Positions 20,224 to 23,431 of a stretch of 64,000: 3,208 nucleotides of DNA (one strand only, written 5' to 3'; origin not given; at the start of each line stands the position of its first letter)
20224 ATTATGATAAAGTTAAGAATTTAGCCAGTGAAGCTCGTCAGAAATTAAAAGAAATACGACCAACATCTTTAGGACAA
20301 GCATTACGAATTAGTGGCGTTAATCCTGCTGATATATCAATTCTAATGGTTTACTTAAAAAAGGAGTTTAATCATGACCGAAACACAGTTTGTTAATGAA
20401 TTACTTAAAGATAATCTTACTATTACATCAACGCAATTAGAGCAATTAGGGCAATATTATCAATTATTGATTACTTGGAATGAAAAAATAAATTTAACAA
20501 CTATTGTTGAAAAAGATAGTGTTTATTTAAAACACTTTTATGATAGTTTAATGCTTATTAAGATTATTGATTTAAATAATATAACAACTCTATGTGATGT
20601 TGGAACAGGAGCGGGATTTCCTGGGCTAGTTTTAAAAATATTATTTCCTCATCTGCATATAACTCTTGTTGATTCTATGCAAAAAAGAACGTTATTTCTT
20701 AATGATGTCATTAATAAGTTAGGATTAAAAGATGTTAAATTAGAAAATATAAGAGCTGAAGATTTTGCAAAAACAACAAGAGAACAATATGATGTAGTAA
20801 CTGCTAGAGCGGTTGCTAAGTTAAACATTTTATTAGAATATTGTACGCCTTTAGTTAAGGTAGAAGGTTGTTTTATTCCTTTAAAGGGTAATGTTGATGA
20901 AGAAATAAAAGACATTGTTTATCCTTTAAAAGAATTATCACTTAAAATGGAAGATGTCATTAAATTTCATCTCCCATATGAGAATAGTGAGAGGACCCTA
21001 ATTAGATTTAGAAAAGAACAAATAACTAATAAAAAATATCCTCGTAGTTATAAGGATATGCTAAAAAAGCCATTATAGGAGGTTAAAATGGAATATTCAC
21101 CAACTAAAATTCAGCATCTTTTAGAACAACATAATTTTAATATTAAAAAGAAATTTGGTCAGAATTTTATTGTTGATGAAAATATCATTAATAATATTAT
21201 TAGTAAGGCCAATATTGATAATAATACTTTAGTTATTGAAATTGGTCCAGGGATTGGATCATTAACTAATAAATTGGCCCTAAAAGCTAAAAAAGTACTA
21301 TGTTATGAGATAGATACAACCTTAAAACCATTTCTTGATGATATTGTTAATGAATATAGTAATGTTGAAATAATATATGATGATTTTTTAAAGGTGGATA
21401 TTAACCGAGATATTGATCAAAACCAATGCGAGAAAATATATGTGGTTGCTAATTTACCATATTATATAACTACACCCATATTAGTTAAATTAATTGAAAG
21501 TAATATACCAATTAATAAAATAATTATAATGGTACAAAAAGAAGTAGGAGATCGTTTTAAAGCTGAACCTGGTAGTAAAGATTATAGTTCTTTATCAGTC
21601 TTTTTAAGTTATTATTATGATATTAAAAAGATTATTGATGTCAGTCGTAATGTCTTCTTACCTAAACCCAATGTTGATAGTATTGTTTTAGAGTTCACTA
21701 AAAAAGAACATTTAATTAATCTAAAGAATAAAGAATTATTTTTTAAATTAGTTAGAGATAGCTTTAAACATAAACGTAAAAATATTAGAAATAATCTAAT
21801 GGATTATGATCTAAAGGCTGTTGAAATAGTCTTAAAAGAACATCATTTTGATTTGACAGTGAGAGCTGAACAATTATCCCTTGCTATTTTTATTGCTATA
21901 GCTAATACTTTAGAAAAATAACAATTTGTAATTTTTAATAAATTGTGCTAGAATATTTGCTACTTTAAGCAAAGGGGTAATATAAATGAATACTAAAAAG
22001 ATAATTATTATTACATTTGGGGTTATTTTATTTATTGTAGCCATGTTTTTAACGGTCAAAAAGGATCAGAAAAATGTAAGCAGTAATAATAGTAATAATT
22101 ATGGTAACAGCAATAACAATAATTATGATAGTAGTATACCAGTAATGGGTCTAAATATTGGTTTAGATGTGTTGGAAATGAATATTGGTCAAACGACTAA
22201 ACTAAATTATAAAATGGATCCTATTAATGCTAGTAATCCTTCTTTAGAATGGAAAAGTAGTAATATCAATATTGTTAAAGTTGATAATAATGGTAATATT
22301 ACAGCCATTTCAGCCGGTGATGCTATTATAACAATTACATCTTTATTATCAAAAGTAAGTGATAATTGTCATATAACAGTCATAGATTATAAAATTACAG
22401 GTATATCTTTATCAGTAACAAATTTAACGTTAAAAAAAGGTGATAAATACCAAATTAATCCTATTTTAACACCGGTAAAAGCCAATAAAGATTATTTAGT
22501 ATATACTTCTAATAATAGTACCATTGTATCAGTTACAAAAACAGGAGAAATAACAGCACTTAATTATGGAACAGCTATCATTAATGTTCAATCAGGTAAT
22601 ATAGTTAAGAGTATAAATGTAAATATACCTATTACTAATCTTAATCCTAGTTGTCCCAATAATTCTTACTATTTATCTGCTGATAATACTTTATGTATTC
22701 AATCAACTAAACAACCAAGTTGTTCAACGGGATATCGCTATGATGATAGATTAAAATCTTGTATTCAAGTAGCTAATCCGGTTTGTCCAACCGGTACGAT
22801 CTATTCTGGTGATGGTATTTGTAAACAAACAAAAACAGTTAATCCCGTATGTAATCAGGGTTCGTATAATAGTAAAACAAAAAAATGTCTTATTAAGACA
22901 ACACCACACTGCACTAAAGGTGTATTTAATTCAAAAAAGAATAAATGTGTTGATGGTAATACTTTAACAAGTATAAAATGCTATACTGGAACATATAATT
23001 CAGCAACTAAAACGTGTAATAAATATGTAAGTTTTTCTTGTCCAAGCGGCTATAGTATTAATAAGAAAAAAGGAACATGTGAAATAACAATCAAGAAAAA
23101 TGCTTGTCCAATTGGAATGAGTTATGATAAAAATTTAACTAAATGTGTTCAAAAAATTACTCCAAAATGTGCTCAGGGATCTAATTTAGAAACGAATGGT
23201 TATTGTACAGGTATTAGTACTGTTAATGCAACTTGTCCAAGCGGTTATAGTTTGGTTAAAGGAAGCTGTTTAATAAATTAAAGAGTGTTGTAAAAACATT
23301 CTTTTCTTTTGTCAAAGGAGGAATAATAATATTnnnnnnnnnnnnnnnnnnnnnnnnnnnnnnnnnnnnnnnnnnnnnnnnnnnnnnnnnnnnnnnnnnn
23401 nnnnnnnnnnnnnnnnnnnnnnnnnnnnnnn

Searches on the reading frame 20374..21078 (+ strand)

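Call 11: search_protein_families(library=ncbifam, proteins=[window:20374-21078:+])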
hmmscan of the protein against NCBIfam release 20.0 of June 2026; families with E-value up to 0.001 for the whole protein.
window:20374-21078:+ (234 aa): 4 families
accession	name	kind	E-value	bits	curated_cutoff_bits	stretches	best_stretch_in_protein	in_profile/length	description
TIGR00138.1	rsmG_gidB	equivalog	2.2e-48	164.4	99.5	1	27-206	3-175/183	16S rRNA (guanine(527)-N(7))-methyltransferase RsmG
NF006138.0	PRK08287.1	equivalog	9.8e-06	25.5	210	1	62-167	24-127/189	decarboxylating cobalt-precorrin-6B (C(15))-methyltransferase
TIGR03534.1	RF_mod_PrmC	equivalog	0.00018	21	199.1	1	66-144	85-162/253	peptide chain release factor N(5)-glutamine methyltransferase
TIGR01983.1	UbiG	equivalog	0.00056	19.3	102.95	1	71-166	51-148/228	bifunctional 2-polyprenyl-6-hydroxyphenol methylase/3-demethylubiquinol 3-O-methyltransferase UbiG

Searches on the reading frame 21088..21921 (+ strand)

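Call 11: search_protein_families(library=ncbifam, proteins=[window:21088-21921:+])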
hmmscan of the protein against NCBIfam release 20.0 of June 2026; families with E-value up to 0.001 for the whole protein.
window:21088-21921:+ (277 aa): 20 families
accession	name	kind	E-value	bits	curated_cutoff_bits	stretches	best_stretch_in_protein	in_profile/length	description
TIGR00755.1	ksgA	equivalog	1.5e-77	260.4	171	1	17-275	1-256/256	16S rRNA (adenine(1518)-N(6)/adenine(1519)-N(6))-dimethyltransferase RsmA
NF000499.2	Erm23S_rRNA_broad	equivalog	2.6e-47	161.3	212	1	24-273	2-242/244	23S ribosomal RNA methyltransferase Erm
NF011486.0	PRK14896.1-1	equivalog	4.6e-33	114.5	450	1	21-271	24-272/284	16S ribosomal RNA methyltransferase A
NF000337.1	erm_SHROVE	exception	3.1e-26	92.2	320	1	20-238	3-212/248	ErmE/ErmH/ErmO/ErmR family 23S rRNA (adenine(2058)-N(6))-methyltransferase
NF000077.1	Erm42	exception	1.1e-19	70.8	600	1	13-253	10-241/303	23S rRNA (adenine(2058)-N(6))-methyltransferase Erm(42)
NF012222.1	erm_A_23S_MT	exception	6.5e-19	68.4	475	1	22-221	7-194/243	23S rRNA (adenine(2058)-N(6))-methyltransferase Erm(A)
NF012223.0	erm_F_23S_MT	exception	6.7e-19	68.2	575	1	23-225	11-204/266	23S rRNA (adenine(2058)-N(6))-methyltransferase Erm(F)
NF042938.1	Erm55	exception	1.7e-18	66.7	525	1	20-237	8-212/270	23S rRNA (adenine(2058)-N(6))-methyltransferase Erm(55)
NF000411.1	Erm45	exception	5.3e-18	65.7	525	1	18-217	2-189/245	23S rRNA (adenine(2058)-N(6))-methyltransferase Erm(45)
NF012220.1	erm_B_23S_MT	exception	3.8e-17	62.6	525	1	20-223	4-195/245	23S rRNA (adenine(2058)-N(6))-methyltransferase Erm(B)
NF042988.1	Erm46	exception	6.7e-17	61.6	503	1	21-236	9-211/255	23S rRNA (adenine(2058)-N(6))-methyltransferase Erm(46)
NF012219.1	erm_C_23S_MT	exception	5.8e-14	52.3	530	1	22-243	7-217/244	23S rRNA (adenine(2058)-N(6))-methyltransferase Erm(C)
NF045543.1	erm_G_23S_MT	exception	9.4e-14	51.8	515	1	21-243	6-217/244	23S rRNA (adenine(2058)-N(6))-methyltransferase Erm(G)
NF012218.0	erm_38_23S_MT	exception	3.3e-13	49.3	800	1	20-229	8-212/386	23S rRNA (adenine(2058)-N(6))-methyltransferase Erm(38)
NF011489.0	PRK14896.1-5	equivalog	4e-13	49.5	236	1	22-208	2-160/217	16S ribosomal RNA methyltransferase A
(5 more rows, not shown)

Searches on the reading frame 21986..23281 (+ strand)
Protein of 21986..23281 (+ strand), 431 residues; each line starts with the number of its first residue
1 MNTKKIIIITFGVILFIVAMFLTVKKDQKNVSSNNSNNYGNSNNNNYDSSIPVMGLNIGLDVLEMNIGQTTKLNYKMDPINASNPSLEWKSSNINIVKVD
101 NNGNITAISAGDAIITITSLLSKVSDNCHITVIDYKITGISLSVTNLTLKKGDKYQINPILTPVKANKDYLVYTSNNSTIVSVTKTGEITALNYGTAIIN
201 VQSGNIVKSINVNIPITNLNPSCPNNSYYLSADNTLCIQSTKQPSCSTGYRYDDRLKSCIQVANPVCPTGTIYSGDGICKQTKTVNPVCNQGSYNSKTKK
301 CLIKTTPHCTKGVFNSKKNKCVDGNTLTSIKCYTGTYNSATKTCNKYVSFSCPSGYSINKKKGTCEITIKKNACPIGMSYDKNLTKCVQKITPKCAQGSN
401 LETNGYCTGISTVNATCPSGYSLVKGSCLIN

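Call 11: search_protein_families(library=ncbifam, proteins=[window:21986-23281:+])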
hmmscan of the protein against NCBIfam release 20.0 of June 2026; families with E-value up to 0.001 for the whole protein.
window:21986-23281:+ (431 aa): 1 family
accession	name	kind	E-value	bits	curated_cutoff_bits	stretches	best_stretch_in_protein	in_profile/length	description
NF053514.2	JUQZ_fam_ocin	equivalog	8.7e-05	22.7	40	0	176-202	66-92/107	BLB8/JUQZ-1 family protein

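Call 59: search_protein_families(library=pfam, proteins=[window:21986-23281:+], max_evalue=0.00001)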
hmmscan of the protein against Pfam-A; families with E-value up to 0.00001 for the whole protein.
window:21986-23281:+ (431 aa): 1 family
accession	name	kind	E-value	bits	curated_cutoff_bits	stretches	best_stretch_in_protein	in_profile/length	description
PF02368.24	Big_2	-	2.1e-20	72.9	22.8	2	64-119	13-68/79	Bacterial Ig-like domain (group 2)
